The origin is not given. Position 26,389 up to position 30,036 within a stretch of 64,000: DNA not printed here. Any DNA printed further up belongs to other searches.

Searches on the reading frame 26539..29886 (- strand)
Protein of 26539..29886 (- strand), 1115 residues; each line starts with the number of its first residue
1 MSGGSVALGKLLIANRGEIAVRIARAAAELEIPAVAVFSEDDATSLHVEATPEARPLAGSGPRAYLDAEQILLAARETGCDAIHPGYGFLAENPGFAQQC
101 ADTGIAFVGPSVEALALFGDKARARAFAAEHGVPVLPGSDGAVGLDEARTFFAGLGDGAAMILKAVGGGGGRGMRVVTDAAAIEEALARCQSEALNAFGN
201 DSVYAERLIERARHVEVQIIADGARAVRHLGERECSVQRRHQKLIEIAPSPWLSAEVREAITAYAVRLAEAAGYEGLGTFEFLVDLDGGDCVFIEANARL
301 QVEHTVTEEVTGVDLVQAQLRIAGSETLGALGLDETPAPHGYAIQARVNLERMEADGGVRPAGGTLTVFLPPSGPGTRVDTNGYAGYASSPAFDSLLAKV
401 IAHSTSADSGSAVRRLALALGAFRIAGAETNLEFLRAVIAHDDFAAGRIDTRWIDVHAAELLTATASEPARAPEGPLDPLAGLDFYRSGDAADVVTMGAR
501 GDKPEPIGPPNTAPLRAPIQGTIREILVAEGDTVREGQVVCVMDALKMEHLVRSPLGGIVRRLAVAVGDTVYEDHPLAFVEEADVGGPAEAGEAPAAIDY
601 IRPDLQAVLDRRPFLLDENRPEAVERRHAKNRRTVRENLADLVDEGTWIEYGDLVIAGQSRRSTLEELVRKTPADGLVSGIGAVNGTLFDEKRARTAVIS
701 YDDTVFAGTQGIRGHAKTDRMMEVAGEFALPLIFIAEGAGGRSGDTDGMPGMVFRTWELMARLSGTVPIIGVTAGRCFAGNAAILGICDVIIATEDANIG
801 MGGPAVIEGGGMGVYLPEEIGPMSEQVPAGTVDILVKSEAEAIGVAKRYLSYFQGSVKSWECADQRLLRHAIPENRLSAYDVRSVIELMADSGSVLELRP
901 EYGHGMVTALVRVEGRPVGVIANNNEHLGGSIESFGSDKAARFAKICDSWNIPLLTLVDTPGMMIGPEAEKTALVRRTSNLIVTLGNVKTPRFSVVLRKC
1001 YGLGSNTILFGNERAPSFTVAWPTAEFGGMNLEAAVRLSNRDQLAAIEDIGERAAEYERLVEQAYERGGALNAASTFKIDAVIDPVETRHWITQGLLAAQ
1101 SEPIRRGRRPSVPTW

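Call 17: search_protein_families(library=pfam, proteins=[window:26539-29886:-], max_evalue=0.00001)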
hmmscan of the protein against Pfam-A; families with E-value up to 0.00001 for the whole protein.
window:26539-29886:- (1115 aa): 7 families
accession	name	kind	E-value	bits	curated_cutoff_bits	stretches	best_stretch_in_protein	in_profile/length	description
PF01039.27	Carboxyl_trans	-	3.3e-72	244.1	22.3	1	627-1104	2-483/493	Carboxyl transferase domain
PF02786.22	CPSase_L_D2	-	3e-57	194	19.8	1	120-329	1-209/211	Carbamoyl-phosphate synthase L chain, ATP binding domain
PF00289.28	Biotin_carb_N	-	5.9e-38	130.2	25.5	1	9-115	3-110/110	Biotin carboxylase, N-terminal domain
PF02785.25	Biotin_carb_C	-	3.6e-27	95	32.4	1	345-455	1-107/108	Biotin carboxylase C-terminal domain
PF00364.28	Biotin_lipoyl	-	1.1e-12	48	22.1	1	516-578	4-71/73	Biotin-requiring enzyme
PF03255.19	ACCA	-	2.4e-10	40.5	23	1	927-997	123-193/310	Acetyl co-enzyme A carboxylase carboxyltransferase-like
PF13533.13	Biotin_lipoyl_2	-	2.4e-06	27.6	29.8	0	514-539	2-27/32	Biotin-lipoyl like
